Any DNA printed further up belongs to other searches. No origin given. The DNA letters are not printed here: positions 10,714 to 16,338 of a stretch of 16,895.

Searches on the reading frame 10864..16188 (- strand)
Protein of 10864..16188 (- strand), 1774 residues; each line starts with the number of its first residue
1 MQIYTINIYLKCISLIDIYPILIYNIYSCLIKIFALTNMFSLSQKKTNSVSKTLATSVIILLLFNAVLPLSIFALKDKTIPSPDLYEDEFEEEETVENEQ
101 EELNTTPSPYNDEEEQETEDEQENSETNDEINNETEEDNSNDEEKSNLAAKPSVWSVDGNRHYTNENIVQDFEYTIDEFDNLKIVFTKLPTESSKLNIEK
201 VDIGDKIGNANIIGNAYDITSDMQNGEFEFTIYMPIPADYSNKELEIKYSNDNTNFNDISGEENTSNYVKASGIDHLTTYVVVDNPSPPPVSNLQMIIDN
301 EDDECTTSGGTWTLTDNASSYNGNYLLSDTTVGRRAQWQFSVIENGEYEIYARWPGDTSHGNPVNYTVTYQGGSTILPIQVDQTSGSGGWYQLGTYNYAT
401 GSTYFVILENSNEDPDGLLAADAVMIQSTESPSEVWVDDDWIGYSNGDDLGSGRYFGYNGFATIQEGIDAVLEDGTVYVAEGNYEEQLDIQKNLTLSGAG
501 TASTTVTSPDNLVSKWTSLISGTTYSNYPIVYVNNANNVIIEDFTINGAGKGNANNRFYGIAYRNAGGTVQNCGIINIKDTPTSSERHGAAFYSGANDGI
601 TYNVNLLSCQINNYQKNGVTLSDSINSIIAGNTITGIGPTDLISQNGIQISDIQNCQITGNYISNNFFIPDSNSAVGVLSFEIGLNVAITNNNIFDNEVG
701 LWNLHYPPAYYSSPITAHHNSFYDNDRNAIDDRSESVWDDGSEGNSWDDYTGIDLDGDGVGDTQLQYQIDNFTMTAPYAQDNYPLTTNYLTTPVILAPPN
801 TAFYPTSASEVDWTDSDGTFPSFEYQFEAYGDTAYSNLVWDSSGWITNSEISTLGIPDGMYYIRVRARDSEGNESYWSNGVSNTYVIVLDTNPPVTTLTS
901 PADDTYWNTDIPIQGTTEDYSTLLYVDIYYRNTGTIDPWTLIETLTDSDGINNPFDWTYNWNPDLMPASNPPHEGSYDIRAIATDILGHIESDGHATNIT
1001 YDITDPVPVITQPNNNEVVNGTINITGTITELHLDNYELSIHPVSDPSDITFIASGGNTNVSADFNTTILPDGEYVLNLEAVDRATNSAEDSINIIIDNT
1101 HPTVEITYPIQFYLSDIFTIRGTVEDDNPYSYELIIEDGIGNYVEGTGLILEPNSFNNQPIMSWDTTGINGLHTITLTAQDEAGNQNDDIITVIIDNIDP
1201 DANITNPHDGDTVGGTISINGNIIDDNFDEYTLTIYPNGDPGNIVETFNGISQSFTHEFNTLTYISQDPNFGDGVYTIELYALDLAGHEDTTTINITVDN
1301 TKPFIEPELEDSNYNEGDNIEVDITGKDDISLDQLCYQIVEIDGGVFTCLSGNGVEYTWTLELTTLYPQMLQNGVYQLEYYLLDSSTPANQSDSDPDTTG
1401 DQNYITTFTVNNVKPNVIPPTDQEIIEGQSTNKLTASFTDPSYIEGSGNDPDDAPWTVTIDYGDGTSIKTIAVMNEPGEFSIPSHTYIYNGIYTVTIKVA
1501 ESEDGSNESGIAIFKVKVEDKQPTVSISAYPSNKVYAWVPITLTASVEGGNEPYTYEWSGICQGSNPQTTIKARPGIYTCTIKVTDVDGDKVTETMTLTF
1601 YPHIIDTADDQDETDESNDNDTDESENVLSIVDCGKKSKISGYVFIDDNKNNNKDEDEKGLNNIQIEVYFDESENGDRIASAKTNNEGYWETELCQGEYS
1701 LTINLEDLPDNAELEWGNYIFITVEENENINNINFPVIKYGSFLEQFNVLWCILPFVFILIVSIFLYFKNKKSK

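Call 8: search_protein_families(library=pfam, proteins=[window:10864-16188:-], max_evalue=0.01)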
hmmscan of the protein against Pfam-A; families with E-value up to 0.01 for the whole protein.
window:10864-16188:- (1774 aa): 12 families
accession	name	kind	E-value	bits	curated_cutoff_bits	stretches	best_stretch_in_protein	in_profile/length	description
PF25275.1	Golvesin_C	-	2e-25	89.8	31.6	1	296-427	1-131/132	Golvesin C-terminal domain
PF19077.6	Big_13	-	2.4e-14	54.1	27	0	1059-1099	60-102/102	Bacterial Ig-like domain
PF18911.6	PKD_4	-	3.1e-10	40.4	27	1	1445-1509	23-78/85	PKD domain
PF17210.9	SdrD_B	-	3.5e-07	30.8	29.7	1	1640-1704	3-65/112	SdrD B-like domain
PF07495.19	Y_Y_Y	-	3.6e-06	27.2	26.6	0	848-876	27-55/65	Y_Y_Y domain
PF22352.2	K319L-like_PKD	-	8.3e-06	26.2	27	0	1060-1097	47-84/84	K319L-like, PKD domain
PF00801.26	PKD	-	0.00014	22.2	23.5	0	1447-1506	24-72/80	PKD domain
PF18981.6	InlK_D3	-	0.00015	22.2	25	0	1055-1091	30-68/75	Internalin K domain (D3/D4)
PF13754.12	Big_3_4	-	0.00079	19.8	27.3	0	1048-1092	12-53/106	Domain of unknown function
PF01095.25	Pectinesterase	-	0.0018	17.5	27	1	459-582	10-131/298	Pectinesterase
PF24421.1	Ig_J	-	0.0026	18.3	29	0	1661-1704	38-83/104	Tip attachment protein J, Ig-like domain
PF16967.11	TcfC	-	0.0063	16.5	29.4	0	1575-1601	43-67/68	E-set like domain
